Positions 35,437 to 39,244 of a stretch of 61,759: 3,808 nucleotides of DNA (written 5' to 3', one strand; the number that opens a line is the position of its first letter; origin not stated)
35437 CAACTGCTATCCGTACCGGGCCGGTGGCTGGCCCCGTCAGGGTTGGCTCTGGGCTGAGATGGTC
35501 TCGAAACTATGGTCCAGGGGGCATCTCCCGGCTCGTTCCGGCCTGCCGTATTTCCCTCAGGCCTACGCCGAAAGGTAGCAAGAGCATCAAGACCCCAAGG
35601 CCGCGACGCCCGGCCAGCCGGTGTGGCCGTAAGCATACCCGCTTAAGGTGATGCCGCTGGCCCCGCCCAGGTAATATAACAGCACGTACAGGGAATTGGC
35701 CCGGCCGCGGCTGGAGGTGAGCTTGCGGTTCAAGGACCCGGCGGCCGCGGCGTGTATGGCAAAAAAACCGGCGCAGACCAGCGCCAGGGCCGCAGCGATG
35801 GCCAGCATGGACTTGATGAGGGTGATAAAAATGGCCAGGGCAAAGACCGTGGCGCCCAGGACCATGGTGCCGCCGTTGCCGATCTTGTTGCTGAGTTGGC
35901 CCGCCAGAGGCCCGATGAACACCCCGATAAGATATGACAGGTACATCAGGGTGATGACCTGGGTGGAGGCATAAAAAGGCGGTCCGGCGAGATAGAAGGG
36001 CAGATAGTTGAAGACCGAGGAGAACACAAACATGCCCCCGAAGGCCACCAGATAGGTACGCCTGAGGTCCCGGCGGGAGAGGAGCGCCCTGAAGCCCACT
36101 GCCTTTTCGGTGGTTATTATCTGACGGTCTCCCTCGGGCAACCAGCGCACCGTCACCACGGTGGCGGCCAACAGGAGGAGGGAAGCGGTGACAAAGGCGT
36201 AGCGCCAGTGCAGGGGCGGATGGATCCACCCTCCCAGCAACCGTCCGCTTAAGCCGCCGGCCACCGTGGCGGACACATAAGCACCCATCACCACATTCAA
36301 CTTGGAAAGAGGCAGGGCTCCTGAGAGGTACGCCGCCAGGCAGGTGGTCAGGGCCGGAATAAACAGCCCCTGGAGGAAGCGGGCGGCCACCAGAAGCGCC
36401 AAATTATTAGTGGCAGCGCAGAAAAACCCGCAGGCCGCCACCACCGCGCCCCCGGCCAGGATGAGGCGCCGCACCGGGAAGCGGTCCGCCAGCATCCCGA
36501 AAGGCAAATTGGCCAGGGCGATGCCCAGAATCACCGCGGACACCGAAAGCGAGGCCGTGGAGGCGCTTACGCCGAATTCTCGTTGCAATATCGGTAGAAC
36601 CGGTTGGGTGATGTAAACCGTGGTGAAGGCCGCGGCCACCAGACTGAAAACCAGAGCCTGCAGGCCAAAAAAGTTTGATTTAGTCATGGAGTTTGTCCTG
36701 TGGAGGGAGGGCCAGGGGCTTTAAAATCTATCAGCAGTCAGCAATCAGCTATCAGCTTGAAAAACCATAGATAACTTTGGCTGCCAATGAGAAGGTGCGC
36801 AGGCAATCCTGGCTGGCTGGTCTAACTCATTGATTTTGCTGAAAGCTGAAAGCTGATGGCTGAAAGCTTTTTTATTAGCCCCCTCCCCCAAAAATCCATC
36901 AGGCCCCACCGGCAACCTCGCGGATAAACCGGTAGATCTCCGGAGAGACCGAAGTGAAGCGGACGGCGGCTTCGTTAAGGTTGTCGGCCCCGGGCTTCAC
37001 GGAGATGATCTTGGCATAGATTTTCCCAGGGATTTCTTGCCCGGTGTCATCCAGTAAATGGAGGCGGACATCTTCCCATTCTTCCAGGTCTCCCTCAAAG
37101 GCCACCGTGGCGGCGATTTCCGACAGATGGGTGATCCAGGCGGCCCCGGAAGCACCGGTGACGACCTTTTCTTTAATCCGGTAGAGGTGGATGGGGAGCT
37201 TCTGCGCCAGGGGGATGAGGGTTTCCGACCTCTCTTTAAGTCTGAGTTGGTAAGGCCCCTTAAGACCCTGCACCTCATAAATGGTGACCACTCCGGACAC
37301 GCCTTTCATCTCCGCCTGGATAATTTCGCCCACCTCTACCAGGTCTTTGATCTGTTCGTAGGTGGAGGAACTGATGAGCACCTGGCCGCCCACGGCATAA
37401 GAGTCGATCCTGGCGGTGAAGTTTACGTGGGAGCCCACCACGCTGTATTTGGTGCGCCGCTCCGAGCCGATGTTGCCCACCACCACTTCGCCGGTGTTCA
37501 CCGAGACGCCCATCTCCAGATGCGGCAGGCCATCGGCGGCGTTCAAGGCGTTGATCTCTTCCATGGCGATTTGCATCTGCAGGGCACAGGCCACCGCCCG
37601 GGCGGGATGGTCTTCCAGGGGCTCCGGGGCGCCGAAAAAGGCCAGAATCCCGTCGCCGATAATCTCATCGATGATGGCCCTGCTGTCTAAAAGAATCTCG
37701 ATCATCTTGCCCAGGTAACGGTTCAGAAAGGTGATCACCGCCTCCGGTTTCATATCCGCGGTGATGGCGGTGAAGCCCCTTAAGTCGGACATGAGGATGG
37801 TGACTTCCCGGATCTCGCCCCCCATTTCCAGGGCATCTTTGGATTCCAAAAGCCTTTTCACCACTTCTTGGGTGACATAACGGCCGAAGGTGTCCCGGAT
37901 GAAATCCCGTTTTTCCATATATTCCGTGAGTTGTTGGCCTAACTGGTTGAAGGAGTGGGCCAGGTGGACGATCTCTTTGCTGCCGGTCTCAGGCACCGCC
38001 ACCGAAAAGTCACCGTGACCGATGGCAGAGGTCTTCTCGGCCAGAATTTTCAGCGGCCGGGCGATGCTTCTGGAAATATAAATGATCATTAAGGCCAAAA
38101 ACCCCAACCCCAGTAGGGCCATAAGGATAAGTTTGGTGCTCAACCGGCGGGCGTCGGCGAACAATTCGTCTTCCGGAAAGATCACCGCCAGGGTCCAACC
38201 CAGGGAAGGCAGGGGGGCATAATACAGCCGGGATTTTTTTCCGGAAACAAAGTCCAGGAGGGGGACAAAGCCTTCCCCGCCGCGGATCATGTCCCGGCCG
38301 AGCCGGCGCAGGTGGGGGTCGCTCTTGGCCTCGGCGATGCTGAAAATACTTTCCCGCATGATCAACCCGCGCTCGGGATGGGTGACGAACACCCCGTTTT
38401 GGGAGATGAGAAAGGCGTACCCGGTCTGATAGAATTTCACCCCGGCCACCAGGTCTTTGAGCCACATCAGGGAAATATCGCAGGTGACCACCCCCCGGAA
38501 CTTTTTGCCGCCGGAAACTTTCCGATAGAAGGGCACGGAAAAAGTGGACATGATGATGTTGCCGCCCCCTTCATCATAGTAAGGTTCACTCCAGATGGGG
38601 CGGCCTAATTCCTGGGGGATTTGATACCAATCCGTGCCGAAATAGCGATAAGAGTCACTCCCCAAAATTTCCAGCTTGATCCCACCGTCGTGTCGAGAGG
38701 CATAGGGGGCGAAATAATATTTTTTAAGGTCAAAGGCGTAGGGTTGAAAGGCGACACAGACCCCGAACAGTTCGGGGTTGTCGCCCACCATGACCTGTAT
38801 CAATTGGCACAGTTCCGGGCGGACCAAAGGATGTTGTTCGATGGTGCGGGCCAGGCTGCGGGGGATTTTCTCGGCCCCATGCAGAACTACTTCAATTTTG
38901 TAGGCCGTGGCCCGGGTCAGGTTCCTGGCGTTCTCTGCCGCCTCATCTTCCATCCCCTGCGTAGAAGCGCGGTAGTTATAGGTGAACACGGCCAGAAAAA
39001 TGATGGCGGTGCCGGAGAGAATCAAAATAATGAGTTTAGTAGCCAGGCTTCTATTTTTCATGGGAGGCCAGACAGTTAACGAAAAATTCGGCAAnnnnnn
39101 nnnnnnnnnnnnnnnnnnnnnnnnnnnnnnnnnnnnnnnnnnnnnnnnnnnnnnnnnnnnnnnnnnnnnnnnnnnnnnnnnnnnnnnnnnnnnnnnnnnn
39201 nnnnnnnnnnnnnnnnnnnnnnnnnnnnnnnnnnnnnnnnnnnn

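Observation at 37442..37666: Both cyclases carry Glu/Ser instead of the ATP-specifying Lys/Asp(Thr) pair, so they may be guanylate (or other non-ATP) cyclases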

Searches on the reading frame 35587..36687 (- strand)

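Call 23: search_protein_families(library=pfam, proteins=[window:35587-36687:-], max_evalue=0.001)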
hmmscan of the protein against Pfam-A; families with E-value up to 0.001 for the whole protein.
window:35587-36687:- (366 aa): 2 families
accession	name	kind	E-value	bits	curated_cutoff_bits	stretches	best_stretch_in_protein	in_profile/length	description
PF07690.21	MFS_1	-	1.3e-46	159.6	33.4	2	14-311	2-309/347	Major Facilitator Superfamily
PF00083.30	Sugar_tr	-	1.6e-08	34.3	22.3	1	41-122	44-128/452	Sugar (and other) transporter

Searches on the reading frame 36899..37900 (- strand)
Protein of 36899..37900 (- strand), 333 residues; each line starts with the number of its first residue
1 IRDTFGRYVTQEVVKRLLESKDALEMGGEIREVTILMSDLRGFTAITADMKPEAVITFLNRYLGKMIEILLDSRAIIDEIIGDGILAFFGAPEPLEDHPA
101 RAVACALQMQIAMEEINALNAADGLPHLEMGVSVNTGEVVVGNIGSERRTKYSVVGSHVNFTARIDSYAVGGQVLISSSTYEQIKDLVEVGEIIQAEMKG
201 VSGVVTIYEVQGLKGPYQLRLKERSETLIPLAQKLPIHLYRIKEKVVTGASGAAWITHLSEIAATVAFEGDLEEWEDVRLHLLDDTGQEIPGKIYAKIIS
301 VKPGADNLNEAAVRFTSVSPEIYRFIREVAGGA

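Call 12: find_homologous_proteins(query=window:36899-37900:-, max_evalue=1e-10)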
Query window:36899-37900:- (333 aa): 5770 proteins with E <= 1e-10 among 8000 candidates; the best 120 are listed.
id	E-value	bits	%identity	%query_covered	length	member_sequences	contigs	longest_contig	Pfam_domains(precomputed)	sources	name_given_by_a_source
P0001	2.0e-158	544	72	100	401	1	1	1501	PF00672.31,PF00211.26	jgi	jgi:class 3 adenylate cyclase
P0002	2.1e-153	528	72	99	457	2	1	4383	PF00672.31,PF00211.26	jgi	jgi:class 3 adenylate cyclase/HAMP domain-containing protein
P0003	1.0e-150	519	71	99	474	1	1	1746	PF00672.31,PF26769.1,PF00211.26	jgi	jgi:sigma-B regulation protein RsbU (phosphoserine phosphatase)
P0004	1.2e-150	519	72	99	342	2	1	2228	PF00211.26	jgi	jgi:class 3 adenylate cyclase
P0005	1.2e-149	516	70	99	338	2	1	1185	PF00211.26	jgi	jgi:class 3 adenylate cyclase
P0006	7.7e-149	513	69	99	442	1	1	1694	PF00672.31,PF00211.26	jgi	jgi:class 3 adenylate cyclase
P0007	1.4e-148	512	68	99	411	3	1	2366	PF00672.31,PF00211.26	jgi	-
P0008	1.9e-148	512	69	99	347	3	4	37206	PF00211.26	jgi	jgi:sigma-B regulation protein RsbU (phosphoserine phosphatase)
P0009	1.8e-147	508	68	99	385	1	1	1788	PF00672.31,PF00211.26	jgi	jgi:class 3 adenylate cyclase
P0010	1.8e-147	508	69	100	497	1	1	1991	PF00672.31,PF00211.26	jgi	jgi:class 3 adenylate cyclase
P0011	3.2e-146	504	69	99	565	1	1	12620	PF00672.31,PF00211.26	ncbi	ncbi:MAG: adenylate/guanylate cyclase domain-containing protein, partial [Desulfobaccales bacterium]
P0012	9.3e-146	503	70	100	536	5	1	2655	PF00672.31,PF00211.26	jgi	jgi:class 3 adenylate cyclase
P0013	1.7e-145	502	68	99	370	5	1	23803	PF00211.26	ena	-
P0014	4.0e-145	501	68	99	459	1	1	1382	PF00672.31,PF00211.26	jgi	jgi:class 3 adenylate cyclase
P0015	2.8e-144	498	68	100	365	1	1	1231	PF00211.26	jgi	jgi:class 3 adenylate cyclase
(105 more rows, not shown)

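Call 40: find_related_loci(query=window:36899-37900:-, collection=genome_contigs, flank=8000)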
Query window:36899-37900:- (333 aa) in genome_contigs; peptide patterns used: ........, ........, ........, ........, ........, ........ (x = any residue, [..] = any of these).
205 stretches matched a pattern; 41 encode a relative of the query (tblastn E <= 1e-3); 39 distinct loci.
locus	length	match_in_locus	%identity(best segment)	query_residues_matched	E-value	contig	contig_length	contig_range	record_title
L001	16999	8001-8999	71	1-333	1e-166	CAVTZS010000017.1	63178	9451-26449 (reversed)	MAG: uncultured delta proteobacterium isolate MFD04408.bin.1.59 genome assembly, contig: contig_99624, whole genome shot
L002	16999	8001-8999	70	1-333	2e-161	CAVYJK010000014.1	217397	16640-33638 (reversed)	MAG: uncultured delta proteobacterium isolate MFD01299.bin.2.17 genome assembly, contig: contig_14279, whole genome shot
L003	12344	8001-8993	70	1-331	4e-160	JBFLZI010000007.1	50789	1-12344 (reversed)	MAG: Thermodesulfobacteriota bacterium isolate MAG107 MAG107_7, whole genome shotgun sequence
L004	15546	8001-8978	70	1-326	1e-159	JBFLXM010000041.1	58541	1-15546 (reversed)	MAG: Thermodesulfobacteriota bacterium isolate MAG058 MAG058_41, whole genome shotgun sequence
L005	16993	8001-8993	69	1-331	3e-158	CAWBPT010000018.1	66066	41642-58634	MAG: uncultured delta proteobacterium isolate MFD04408.bin.1.190 genome assembly, contig: contig_30450, whole genome sho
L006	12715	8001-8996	70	1-332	6e-158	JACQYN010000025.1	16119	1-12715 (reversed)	MAG: Deltaproteobacteria bacterium isolate NC_groundwater_1542_Pr4_S-0.65um_58_23 SR1-18-Sp65_coassembly_scaffold_29914,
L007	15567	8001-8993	71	1-331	4e-157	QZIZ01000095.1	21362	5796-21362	MAG: Deltaproteobacteria bacterium isolate SURF_52 Ga0104751_1003704, whole genome shotgun sequence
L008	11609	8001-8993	70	1-331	6e-157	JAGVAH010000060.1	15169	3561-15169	MAG: Syntrophobacterales bacterium isolate DeMMO6_13 c_000000060082, whole genome shotgun sequence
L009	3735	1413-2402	68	1-331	7e-160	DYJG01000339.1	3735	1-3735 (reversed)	MAG TPA_asm: Desulfobacca acetoxidans isolate FI88_58_11 Afr_mines_FI88_6234_length_3735_cov_4_737772, whole genome shot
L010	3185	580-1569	70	1-330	6e-162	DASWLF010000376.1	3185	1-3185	MAG TPA_asm: Desulfobaccales bacterium isolate SMAG_U2941 k141_974499, whole genome shotgun sequence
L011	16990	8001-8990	68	1-331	3e-153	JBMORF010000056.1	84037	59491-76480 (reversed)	MAG: Thermodesulfobacteriota bacterium isolate Betzabe_MAG173 MAG173_56, whole genome shotgun sequence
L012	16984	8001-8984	68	1-328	1e-152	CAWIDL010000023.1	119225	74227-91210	MAG: uncultured delta proteobacterium isolate MFD01231.bin.1.21 genome assembly, contig: contig_9281, whole genome shotg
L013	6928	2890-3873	67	1-329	2e-152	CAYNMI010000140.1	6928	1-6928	MAG TPA_asm: uncultured Desulfobacca sp. isolate binchicken_co151_70 genome assembly, contig: NODE_18556_length_6928_cov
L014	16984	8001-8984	69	1-328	9e-152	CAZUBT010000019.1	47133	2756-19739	MAG TPA_asm: uncultured Desulfobacterales bacterium isolate SRP302447_co1_423 genome assembly, contig: NODE_2233_length_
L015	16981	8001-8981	68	1-327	2e-150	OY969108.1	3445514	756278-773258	MAG: uncultured delta proteobacterium isolate MFD01828.bin.c.1 genome assembly, chromosome: 1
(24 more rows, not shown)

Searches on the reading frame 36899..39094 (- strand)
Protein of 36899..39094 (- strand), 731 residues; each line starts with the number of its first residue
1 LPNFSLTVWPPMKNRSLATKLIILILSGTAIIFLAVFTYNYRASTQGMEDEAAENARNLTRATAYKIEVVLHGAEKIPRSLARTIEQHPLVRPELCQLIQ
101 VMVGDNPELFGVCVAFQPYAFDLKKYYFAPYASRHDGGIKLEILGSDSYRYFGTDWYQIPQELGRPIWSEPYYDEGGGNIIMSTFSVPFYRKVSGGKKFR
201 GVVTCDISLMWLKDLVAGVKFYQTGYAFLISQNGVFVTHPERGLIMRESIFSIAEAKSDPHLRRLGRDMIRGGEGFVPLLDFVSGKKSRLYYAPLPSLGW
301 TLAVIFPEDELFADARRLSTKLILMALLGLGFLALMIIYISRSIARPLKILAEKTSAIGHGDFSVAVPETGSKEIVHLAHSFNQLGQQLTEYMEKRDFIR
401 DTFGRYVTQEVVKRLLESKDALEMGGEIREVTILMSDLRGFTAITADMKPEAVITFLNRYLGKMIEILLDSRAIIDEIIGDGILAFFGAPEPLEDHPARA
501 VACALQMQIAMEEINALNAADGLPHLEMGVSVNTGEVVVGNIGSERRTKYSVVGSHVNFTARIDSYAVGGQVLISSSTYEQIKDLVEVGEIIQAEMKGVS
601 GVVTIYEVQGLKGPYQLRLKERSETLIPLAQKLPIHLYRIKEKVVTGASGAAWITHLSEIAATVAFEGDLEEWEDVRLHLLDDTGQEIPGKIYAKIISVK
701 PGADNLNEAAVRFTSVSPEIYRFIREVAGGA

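Call 3: search_protein_families(library=pfam, proteins=[window:36899-39094:-], max_evalue=0.1)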
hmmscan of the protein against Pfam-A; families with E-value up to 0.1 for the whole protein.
window:36899-39094:- (731 aa): 7 families
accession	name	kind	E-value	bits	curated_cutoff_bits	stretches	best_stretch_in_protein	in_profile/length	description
PF22673.2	MCP-like_PDC_1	-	5.2e-28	98.2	27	1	97-213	3-112/113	Methyl-accepting chemotaxis protein-like, first PDC sensor domain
PF00211.25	Guanylate_cyc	-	9.6e-25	87.7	21.9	1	428-606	6-179/183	Adenylate and Guanylate cyclase catalytic domain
PF02743.24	dCache_1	-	4.6e-19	69.3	45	1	50-304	5-239/240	Cache domain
PF00672.30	HAMP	-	1.4e-11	44.9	25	1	340-390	2-52/53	HAMP domain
PF08269.17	dCache_2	-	0.00036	20.2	26.5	1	216-311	198-297/298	Cache domain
PF17201.10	Cache_3-Cache_2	-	0.0036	17.1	27.7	1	208-318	187-296/299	Cache 3/Cache 2 fusion domain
PF22572.2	GPR158_179_EC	-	0.0042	18.1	28.1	1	168-210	2-48/96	GPR158/179 extracellular domain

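Call 46: search_protein_families(library=ncbifam, proteins=[window:36899-39094:-], max_evalue=0.01)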
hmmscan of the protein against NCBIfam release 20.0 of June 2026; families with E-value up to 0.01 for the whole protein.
window:36899-39094:- (731 aa): 19 families
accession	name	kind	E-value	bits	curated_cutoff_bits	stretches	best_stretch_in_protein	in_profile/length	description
NF033092.0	HK_WalK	equivalog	1.3e-10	40.5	725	1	310-397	167-254/594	cell wall metabolism sensor histidine kinase WalK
NF007837.0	PRK10549.1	equivalog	2.1e-08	33.3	603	1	320-401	165-246/466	envelope stress sensor histidine kinase BaeS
NF007004.0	PRK09467.1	equivalog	1.5e-07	30.6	415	1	324-398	159-234/440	two-component system sensor histidine kinase EnvZ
NF012163.2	BaeS_SmeS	equivalog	1.7e-07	30.5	500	1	321-403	166-248/457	sensor histidine kinase efflux regulator BaeS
TIGR03903.1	TOMM_kin_cyc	equivalog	3.3e-07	28.5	705.75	1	424-589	281-443/1267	TOMM system kinase/cyclase fusion protein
NF038263.1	prot_phos_SiaA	equivalog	3.7e-07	29.1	700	1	290-394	279-384/658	biofilm regulation protein phosphatase SiaA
NF011874.0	PRK15347.1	equivalog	4.7e-07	28.2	852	1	295-391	271-368/921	two component system sensor kinase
NF040691.1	MtrAB_MtrB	equivalog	1.3e-06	27.7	450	1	318-395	186-263/507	MtrAB system histidine kinase MtrB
NF008184.0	PRK10935.1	equivalog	5.7e-06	25.2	553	1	323-392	154-225/565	nitrate/nitrite two-component system sensor histidine kinase NarQ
NF053592.1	HK_near_YfiR_like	equivalog_domain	3.9e-05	23.3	194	1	320-387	151-219/223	sensor histidine kinase, YfiR-like protein-associated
NF007896.0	PRK10600.1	equivalog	3.9e-05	22.5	578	1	324-393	158-227/598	nitrate/nitrite two-component system sensor histidine kinase NarX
NF052458.1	PhdiestGepA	equivalog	9.8e-05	20.7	1200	0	297-391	321-416/840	phosphodiesterase GepA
NF007007.0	PRK09470.1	equivalog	0.0001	21.4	486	1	324-396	172-245/463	envelope stress sensor histidine kinase CpxA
NF058645.1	MCPCtpMPsAe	equivalog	0.00032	19.6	900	1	315-391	200-278/558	methyl-accepting chemotaxis protein CtpM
NF012226.0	AdeS_HK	equivalog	0.00069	18.9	500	1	324-392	64-134/353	two-component sensor histidine kinase AdeS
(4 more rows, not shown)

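Call 71: search_protein_families(library=padloc, proteins=[window:36899-39094:-], max_evalue=0.01)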
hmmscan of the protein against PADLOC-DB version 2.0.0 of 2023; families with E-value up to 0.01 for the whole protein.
window:36899-39094:- (731 aa): 10 families
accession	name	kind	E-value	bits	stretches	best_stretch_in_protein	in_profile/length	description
PDLC00734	PycC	-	9.6e-21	72.3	1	387-583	148-345/374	Pycsar cyclase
PDLC02367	PycC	-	9e-16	56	1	427-588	40-198/226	-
PDLC02369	PycC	-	6.4e-12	43.6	1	427-584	43-193/248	-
PDLC00766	PycC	-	1.8e-08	32.1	1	427-590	41-203/232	Pycsar cyclase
PDLC00763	PycC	-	2.6e-08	31.6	1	403-584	22-209/268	Pycsar cyclase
PDLC02368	PycC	-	2.7e-07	28.5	1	430-584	44-202/234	-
PDLC00765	PycC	-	6.3e-07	26.8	1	432-584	259-414/477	Pycsar cyclase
PDLC02370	PycC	-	2.3e-06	25.2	1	436-592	87-248/340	-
PDLC00764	PycC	-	0.00018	18.6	1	431-582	95-253/449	Pycsar cyclase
PDLC02366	PycC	-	0.0037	14.3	1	479-586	330-437/486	-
